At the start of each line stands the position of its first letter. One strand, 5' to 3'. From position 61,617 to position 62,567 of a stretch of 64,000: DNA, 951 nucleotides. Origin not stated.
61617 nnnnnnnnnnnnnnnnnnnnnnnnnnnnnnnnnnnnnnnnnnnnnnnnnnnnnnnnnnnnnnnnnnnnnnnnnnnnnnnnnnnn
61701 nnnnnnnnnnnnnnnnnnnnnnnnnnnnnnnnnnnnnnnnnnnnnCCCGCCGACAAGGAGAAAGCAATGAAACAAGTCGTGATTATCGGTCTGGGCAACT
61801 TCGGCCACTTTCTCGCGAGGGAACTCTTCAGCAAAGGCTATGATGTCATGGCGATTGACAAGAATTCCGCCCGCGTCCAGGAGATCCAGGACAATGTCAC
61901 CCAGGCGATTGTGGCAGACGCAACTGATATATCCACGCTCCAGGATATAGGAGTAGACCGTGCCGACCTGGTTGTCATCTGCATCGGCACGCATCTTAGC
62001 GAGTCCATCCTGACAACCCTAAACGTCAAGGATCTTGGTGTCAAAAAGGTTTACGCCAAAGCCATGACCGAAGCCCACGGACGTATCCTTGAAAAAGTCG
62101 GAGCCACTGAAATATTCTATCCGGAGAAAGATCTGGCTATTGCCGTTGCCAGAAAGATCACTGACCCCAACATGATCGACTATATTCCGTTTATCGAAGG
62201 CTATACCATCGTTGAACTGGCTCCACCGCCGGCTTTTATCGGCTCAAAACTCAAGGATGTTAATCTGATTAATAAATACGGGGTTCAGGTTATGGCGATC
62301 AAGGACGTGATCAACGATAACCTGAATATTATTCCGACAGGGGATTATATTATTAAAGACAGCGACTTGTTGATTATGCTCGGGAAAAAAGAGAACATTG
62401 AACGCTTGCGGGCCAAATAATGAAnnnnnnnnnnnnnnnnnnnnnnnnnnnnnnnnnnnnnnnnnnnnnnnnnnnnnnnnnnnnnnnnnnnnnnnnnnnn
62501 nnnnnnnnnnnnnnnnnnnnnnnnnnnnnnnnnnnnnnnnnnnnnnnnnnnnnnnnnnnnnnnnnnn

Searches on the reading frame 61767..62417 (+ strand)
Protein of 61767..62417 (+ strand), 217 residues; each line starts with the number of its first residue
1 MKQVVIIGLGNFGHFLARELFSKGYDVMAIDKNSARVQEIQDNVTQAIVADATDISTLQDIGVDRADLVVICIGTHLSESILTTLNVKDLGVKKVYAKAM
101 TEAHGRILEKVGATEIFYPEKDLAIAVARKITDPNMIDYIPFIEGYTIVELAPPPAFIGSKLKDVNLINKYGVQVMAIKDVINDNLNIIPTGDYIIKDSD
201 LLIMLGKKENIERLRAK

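Call 46: search_protein_families(library=pfam, proteins=[window:61767-62417:+], max_evalue=0.001)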
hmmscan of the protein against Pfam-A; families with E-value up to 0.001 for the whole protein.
window:61767-62417:+ (217 aa): 12 families
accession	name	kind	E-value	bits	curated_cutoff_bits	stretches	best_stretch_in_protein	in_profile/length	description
PF02254.24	TrkA_N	-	8.4e-29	100.7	23.8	1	4-119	1-116/116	TrkA-N domain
PF02080.26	TrkA_C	-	7.3e-13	48.7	27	1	148-216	3-68/71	TrkA-C domain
PF03807.23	F420_oxidored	-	2.5e-07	31.7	21.6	1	4-87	2-80/94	NADP oxidoreductase coenzyme F420-dependent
PF01488.26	Shikimate_DH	-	4.4e-06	27.3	24.3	1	2-90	13-98/138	Shikimate / quinate 5-dehydrogenase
PF03446.21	NAD_binding_2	-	5.3e-06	27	21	1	4-74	2-64/161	NAD binding domain of 6-phosphogluconate dehydrogenase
PF00107.32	ADH_zinc_N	-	3.1e-05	24.4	31.8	0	88-140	11-62/129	Zinc-binding dehydrogenase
PF03721.20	UDPG_MGDP_dh_N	-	4.6e-05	23.5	27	1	3-75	2-86/187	UDP-glucose/GDP-mannose dehydrogenase family, NAD binding domain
PF02558.23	ApbA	-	8e-05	22.7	22.2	1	4-73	1-74/150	Ketopantoate reductase PanE/ApbA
PF03435.24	Sacchrp_dh_NADP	-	9.1e-05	23.2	25.1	1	4-83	1-86/129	Saccharopine dehydrogenase NADP binding domain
PF01210.29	NAD_Gly3P_dh_N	-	0.00014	22.3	23.1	1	4-86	2-90/158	NAD-dependent glycerol-3-phosphate dehydrogenase N-terminus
PF01370.27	Epimerase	-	0.00016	21.7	20.9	1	6-73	3-72/240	NAD dependent epimerase/dehydratase family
PF01494.25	FAD_binding_3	-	0.00026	20.8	22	1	3-65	3-60/349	FAD binding domain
